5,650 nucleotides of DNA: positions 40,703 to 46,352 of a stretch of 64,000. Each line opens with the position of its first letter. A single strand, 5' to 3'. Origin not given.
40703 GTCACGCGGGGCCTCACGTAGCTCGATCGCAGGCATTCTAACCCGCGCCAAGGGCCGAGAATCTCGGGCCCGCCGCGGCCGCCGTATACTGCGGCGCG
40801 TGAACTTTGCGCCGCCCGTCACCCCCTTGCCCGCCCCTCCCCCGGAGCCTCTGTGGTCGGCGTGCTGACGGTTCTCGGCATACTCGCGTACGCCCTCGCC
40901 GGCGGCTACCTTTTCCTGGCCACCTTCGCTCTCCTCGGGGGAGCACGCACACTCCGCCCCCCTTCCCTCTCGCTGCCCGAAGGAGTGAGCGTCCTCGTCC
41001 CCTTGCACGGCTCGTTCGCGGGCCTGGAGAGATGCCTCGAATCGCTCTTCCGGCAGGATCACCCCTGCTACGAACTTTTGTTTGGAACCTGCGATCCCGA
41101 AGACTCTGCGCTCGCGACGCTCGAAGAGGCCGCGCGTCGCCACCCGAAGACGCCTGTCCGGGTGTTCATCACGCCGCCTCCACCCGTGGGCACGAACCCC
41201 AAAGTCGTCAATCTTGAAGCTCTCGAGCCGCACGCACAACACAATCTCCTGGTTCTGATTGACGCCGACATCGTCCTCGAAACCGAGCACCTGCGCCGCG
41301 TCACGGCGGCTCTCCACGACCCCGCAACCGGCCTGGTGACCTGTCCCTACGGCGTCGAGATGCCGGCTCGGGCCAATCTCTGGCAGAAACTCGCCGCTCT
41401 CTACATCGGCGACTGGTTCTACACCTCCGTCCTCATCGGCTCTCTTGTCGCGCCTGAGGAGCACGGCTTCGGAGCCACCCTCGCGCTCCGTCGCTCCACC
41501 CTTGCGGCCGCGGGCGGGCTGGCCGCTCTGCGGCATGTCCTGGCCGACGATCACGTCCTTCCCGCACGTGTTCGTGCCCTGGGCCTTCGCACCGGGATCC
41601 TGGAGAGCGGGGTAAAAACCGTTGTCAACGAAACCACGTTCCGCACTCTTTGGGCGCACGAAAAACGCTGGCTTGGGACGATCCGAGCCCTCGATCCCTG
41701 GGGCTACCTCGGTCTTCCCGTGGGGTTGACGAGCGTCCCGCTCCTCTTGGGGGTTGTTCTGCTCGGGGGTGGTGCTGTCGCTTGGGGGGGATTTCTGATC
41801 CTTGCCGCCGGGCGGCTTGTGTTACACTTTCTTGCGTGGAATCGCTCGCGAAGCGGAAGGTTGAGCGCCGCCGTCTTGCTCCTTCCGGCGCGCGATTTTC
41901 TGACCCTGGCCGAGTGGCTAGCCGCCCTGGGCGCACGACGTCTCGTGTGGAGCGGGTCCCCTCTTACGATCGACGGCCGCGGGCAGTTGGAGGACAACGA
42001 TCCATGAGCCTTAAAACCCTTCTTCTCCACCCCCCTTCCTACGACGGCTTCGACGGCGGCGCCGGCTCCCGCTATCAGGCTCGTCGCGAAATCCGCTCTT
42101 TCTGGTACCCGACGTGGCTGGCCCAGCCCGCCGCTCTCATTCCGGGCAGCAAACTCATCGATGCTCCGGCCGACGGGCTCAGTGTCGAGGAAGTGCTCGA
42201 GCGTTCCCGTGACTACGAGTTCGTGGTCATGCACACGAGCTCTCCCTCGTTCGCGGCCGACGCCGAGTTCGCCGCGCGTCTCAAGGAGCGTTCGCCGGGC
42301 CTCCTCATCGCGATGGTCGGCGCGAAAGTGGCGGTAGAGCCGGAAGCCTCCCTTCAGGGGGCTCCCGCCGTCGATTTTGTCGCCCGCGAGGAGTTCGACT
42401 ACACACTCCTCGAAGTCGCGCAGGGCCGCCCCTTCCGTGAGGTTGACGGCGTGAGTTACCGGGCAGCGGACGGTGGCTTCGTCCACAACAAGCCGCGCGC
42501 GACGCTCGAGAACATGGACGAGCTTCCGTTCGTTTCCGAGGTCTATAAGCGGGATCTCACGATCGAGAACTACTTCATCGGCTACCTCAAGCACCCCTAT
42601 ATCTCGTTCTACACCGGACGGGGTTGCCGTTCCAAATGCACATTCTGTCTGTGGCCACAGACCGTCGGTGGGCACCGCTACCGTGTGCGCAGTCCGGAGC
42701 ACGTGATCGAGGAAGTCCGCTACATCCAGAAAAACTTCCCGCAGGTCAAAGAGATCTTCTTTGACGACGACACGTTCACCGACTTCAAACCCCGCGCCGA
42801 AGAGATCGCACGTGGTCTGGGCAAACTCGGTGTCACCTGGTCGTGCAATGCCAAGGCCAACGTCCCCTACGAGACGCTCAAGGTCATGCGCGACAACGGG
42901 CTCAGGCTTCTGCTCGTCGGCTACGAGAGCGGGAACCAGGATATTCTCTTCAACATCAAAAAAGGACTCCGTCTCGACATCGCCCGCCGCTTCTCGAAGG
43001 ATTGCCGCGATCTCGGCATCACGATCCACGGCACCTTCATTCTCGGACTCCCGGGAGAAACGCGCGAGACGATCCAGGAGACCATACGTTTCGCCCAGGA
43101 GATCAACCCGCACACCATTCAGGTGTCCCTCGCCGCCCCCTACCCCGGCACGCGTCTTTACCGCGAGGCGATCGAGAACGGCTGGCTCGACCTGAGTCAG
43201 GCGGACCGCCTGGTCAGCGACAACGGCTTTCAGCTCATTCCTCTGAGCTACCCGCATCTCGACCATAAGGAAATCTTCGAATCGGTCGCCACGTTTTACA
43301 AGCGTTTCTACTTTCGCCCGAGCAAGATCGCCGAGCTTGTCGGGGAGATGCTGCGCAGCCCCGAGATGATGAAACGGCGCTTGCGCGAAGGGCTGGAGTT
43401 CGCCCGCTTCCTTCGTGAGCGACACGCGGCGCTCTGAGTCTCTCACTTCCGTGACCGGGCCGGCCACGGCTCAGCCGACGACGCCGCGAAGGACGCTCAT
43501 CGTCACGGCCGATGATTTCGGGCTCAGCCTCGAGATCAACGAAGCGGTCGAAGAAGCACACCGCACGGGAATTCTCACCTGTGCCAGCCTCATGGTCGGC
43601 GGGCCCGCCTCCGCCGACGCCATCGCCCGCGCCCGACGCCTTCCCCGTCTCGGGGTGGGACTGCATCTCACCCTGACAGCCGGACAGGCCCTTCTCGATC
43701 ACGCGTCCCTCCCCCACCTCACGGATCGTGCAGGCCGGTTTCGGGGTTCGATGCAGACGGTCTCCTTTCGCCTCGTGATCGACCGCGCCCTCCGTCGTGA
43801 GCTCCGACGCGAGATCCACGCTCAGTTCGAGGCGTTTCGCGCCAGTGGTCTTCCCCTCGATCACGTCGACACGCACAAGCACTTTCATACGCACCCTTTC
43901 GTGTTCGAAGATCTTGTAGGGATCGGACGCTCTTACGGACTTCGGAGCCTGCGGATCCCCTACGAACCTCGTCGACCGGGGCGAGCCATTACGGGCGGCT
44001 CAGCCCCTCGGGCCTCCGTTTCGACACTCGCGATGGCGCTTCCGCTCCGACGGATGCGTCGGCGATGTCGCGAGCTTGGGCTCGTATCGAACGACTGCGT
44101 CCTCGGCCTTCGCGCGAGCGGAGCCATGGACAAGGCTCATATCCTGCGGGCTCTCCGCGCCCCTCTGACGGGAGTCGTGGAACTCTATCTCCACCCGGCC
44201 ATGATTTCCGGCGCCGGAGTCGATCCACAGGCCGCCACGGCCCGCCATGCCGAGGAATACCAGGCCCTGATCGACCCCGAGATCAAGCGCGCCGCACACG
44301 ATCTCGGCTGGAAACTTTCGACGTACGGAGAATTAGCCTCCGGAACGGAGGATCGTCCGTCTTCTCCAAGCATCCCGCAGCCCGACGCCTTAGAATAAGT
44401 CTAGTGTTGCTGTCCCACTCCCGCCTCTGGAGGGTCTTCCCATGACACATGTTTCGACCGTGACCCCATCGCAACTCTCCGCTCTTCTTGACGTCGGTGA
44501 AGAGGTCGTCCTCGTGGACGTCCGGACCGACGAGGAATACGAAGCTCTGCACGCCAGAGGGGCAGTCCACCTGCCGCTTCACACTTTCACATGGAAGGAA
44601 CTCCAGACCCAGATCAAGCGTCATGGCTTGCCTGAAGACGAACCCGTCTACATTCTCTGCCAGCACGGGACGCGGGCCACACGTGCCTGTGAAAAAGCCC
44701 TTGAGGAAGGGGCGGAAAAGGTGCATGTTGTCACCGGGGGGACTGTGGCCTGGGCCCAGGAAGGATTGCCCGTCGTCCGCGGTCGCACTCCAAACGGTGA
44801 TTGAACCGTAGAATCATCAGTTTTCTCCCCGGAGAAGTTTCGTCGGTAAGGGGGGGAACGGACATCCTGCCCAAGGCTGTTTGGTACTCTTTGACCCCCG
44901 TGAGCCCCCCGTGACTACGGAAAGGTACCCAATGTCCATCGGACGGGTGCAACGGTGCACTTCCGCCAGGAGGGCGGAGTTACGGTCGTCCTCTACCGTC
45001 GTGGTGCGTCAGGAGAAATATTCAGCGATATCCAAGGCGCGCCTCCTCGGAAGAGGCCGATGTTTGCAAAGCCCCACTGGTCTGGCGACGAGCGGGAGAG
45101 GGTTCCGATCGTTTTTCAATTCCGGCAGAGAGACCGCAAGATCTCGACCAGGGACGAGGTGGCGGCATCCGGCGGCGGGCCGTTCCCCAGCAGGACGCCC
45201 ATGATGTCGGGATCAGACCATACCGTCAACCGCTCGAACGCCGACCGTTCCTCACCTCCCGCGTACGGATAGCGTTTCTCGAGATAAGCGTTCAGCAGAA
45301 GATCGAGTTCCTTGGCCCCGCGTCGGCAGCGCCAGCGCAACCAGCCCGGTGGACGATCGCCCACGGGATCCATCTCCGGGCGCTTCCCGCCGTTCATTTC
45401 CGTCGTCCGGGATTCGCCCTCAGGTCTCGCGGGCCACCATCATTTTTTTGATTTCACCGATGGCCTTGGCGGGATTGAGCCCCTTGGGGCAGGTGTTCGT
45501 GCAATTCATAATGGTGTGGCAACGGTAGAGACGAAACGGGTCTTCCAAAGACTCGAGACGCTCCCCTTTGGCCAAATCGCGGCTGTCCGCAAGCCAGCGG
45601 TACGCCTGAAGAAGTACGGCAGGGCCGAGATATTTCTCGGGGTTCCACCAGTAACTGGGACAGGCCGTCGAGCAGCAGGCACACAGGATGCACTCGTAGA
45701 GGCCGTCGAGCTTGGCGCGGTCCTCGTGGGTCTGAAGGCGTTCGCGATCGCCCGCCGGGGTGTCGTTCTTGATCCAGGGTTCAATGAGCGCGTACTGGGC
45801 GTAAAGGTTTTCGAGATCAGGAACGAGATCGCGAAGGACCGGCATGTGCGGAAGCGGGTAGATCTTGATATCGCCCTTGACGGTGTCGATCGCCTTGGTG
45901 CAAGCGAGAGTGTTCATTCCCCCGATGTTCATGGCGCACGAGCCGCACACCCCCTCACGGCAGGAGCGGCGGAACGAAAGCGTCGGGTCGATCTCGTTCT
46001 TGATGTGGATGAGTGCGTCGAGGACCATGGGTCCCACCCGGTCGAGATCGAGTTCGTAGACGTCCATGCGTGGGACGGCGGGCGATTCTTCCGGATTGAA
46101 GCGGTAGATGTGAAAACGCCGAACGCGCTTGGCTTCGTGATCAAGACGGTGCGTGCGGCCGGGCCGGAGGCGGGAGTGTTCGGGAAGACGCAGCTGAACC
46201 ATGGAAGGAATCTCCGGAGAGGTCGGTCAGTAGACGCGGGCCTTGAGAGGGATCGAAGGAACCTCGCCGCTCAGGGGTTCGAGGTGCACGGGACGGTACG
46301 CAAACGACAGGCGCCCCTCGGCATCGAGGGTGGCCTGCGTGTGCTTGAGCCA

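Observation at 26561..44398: Mevalonate-pathway genes are interleaved with, and start/stop-coupled to, hopanoid (hpn) genes in one supercluster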

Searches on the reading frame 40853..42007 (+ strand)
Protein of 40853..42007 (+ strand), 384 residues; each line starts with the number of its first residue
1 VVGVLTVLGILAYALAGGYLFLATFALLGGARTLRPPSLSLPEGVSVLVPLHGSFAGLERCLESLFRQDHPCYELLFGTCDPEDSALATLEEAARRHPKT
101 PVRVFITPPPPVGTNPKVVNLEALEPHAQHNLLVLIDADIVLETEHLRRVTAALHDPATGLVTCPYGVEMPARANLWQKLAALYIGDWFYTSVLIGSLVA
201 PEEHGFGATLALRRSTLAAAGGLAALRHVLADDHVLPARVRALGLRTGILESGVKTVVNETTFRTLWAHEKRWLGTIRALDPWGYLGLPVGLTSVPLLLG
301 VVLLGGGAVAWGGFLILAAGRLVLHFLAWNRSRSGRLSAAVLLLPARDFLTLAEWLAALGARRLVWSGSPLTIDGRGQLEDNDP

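Call 5: search_protein_families(library=ncbifam, proteins=[window:40853-42007:+], max_evalue=0.00001)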
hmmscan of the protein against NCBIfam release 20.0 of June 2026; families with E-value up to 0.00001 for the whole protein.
window:40853-42007:+ (384 aa): 2 families
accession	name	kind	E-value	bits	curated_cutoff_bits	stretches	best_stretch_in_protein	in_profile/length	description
TIGR03472.1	HpnI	equivalog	8.3e-91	304.6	310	1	5-380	4-371/373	bacteriohopanetetrol glucosamine biosynthesis glycosyltransferase HpnI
TIGR03469.1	HpnB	hypoth_equivalog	4.2e-09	35.9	379.25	1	41-295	43-302/386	hopene-associated glycosyltransferase HpnB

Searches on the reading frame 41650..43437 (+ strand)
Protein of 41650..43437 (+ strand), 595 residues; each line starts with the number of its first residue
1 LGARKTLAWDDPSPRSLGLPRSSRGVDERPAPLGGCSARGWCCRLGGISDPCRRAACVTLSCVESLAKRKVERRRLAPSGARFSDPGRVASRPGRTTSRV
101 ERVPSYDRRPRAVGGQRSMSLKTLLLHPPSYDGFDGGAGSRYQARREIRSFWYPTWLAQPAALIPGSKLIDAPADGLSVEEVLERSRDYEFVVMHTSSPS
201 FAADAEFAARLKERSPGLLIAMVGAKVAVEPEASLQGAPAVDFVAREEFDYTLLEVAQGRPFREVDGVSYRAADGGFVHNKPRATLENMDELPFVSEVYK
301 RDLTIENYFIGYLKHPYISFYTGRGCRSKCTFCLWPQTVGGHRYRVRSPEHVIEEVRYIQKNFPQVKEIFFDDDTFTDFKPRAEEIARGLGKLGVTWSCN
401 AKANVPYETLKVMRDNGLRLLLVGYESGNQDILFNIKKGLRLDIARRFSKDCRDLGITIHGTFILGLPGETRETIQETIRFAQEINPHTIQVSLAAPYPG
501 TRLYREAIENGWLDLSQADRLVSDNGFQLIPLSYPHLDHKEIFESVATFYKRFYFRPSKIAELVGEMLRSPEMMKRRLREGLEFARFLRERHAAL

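Call 5: search_protein_families(library=ncbifam, proteins=[window:41650-43437:+], max_evalue=0.00001)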
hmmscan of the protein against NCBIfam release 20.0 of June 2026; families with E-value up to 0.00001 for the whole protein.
window:41650-43437:+ (595 aa): 21 families
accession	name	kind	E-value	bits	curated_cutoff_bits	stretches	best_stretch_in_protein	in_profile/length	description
TIGR03471.1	HpnJ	equivalog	1.9e-244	811.8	577.6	1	122-592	2-471/472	hopanoid biosynthesis associated radical SAM protein HpnJ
NF038361.1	rSAM_Sden_1168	equivalog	5.3e-35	121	575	1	232-517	190-483/560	Sden_1168 family B12-binding radical SAM P-methyltransferase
NF050148.1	rSAM_ApyD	equivalog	2.8e-30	105.3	750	1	192-508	78-394/645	RiPP biosynthesis radical SAM protein ApyD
TIGR02026.1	BchE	equivalog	6.1e-30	104.5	481.35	1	147-558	15-431/497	magnesium-protoporphyrin IX monomethyl ester anaerobic oxidative cyclase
TIGR04479.1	bcpD_PhpK_rSAM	subfamily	1.8e-27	95.9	600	1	255-492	190-416/504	PhpK family radical SAM P-methyltransferase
TIGR04072.2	rSAM_ladder_B12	equivalog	7e-26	90.8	360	1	317-516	180-381/443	lipid biosynthesis B12-binding/radical SAM protein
TIGR04014.1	B12_SAM_MJ_0865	equivalog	3.4e-25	88.7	360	1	221-509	71-360/434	methyl-coenzyme M reductase glutamine C-methyltransferase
TIGR03975.1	rSAM_ocin_1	subfamily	2.6e-24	85.7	281.85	1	207-484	147-429/606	RiPP maturation radical SAM C-methyltransferase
NF033070.1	rSAM_AprD4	equivalog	6e-22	78.2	500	1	320-519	199-402/456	AprD4 family radical SAM diol-dehydratase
TIGR04367.1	HpnR_B12_rSAM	equivalog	2.6e-18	65.8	650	1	206-506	79-372/490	hopanoid C-3 methylase HpnR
NF033712.0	B12_rSAM_KedN5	subfamily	6e-15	54.5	700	1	205-475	79-360/624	KedN5 family methylcobalamin-dependent radical SAM C-methyltransferase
TIGR04013.1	B12_SAM_MJ_1487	hypoth_equivalog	2.6e-14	52.9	251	1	419-505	267-355/382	TIGR04013 family B12-binding domain/radical SAM domain-containing protein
TIGR04385.1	B12_rSAM_cofa1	equivalog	3.2e-13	49.7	450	1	216-485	98-364/438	B12 lower ligand biosynthesis radical SAM protein BzaD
TIGR04295.1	B12_rSAM_oligo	hypoth_equivalog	3.3e-13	49.1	400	1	168-395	43-274/422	TIGR04295 family B12-binding domain-containing radical SAM protein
NF045585.1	rSAM_slr0320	equivalog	1.5e-11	43.5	775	1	277-485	200-409/511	photosystem II high light acclimation radical SAM protein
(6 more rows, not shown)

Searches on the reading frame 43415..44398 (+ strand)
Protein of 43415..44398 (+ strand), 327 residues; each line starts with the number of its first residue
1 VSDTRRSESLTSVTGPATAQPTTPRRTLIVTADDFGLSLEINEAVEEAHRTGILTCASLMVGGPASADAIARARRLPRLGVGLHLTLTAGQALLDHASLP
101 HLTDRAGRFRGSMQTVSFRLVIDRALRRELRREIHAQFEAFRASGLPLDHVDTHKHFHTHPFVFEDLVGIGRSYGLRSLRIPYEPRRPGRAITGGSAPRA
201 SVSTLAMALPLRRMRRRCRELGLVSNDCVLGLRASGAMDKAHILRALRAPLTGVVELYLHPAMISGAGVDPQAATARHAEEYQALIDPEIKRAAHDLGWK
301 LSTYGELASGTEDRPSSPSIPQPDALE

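Call 5: search_protein_families(library=ncbifam, proteins=[window:43415-44398:+], max_evalue=0.00001)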
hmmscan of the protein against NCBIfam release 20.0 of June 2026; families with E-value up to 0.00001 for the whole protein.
window:43415-44398:+ (327 aa): 3 families
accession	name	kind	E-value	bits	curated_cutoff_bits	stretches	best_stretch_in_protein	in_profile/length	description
TIGR03473.1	HpnK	hypoth_equivalog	8.1e-97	323.8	232.6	1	26-307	2-281/283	hopanoid biosynthesis-associated protein HpnK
NF002559.0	PRK02134.1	equivalog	2.8e-34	118.8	227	1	26-176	3-147/249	chitin disaccharide deacetylase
NF052308.1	CarbhyDeactlThm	equivalog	1.7e-11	43.9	400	1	25-176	11-149/265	carbohydrate deacetylase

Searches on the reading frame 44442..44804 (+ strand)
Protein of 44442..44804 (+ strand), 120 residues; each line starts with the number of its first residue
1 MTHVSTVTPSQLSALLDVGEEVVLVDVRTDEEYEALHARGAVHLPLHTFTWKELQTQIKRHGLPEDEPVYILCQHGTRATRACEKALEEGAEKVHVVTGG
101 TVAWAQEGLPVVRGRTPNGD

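Call 41: search_protein_families(library=ncbifam, proteins=[window:44442-44804:+], max_evalue=0.00001)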
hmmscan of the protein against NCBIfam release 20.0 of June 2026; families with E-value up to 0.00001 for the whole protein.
window:44442-44804:+ (120 aa): 9 families
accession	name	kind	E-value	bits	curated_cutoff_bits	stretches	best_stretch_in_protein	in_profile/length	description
NF006444.0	PRK08762.1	equivalog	2.5e-16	59.3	449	1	3-116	13-119/387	molybdopterin-synthase adenylyltransferase MoeB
NF005902.0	PRK07878.1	equivalog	3.3e-13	49.3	647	1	4-106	286-383/392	adenylyltransferase/sulfurtransferase MoeZ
NF045521.1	rhoda_near_glyco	subfamily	9.7e-12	44.9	145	1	4-113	17-117/144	rhodanese homology domain-containing protein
NF001195.0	PRK00162.1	equivalog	1.6e-11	44.5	102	1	2-111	2-103/108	thiosulfate sulfurtransferase GlpE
NF005646.0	PRK07411.1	equivalog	2e-10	40.3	633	1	3-108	280-383/390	molybdopterin-synthase adenylyltransferase MoeB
NF001133.1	PRK00142.1-1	equivalog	1.9e-08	34.2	170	1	6-107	107-206/229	oxygen-dependent tRNA uridine(34) hydroxylase TrhO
NF045694.1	seleno_TsoB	exception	1e-07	30.4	805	1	18-113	58-158/572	rhodanese/DsbD fusion-like selenoprotein TsoB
NF041203.1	rhodanese_LYCAU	equivalog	4e-07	29.8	115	1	3-111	19-123/126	rhodanese-related (seleno)protein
NF033833.0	rhodan_ChrE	equivalog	7.8e-07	29.1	120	1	6-113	4-106/108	rhodanese family chromate resistance protein ChrE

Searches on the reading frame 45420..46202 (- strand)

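Call 14: search_protein_families(library=ncbifam, proteins=[window:45420-46202:-], max_evalue=1e-30)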
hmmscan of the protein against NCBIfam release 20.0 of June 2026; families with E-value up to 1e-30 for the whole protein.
window:45420-46202:- (260 aa): 9 families
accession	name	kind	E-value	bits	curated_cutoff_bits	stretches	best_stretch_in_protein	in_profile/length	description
NF004616.0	PRK05950.1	subfamily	2.9e-109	363.8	228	1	25-259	3-237/238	succinate dehydrogenase iron-sulfur subunit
NF009225.0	PRK12575.1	subfamily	6.4e-98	326.9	443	1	27-258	4-233/235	succinate dehydrogenase/fumarate reductase iron-sulfur subunit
TIGR00384.1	dhsB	subfamily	1.3e-79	266.8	88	1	32-252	1-222/222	succinate dehydrogenase and fumarate reductase iron-sulfur protein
NF009226.0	PRK12576.1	equivalog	2.8e-53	181.3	344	1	24-254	7-236/317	succinate dehydrogenase/fumarate reductase iron-sulfur subunit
NF009227.0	PRK12577.1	equivalog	8.8e-50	169.2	349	1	30-259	5-242/330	succinate dehydrogenase/fumarate reductase iron-sulfur subunit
NF009051.0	PRK12385.1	equivalog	8.6e-48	162.9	333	1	25-252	4-229/244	succinate dehydrogenase/fumarate reductase iron-sulfur subunit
NF004898.0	PRK06259.1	equivalog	1.5e-38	132.6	385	1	32-258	8-219/488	fumarate reductase (CoM/CoB) subunit TfrB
NF010071.0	PRK13552.1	equivalog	2.4e-38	131.8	264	1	26-258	3-238/241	fumarate reductase iron-sulfur subunit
NF006391.0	PRK08640.1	equivalog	2.2e-32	111.9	244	1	75-254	58-238/254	succinate dehydrogenase iron-sulfur subunit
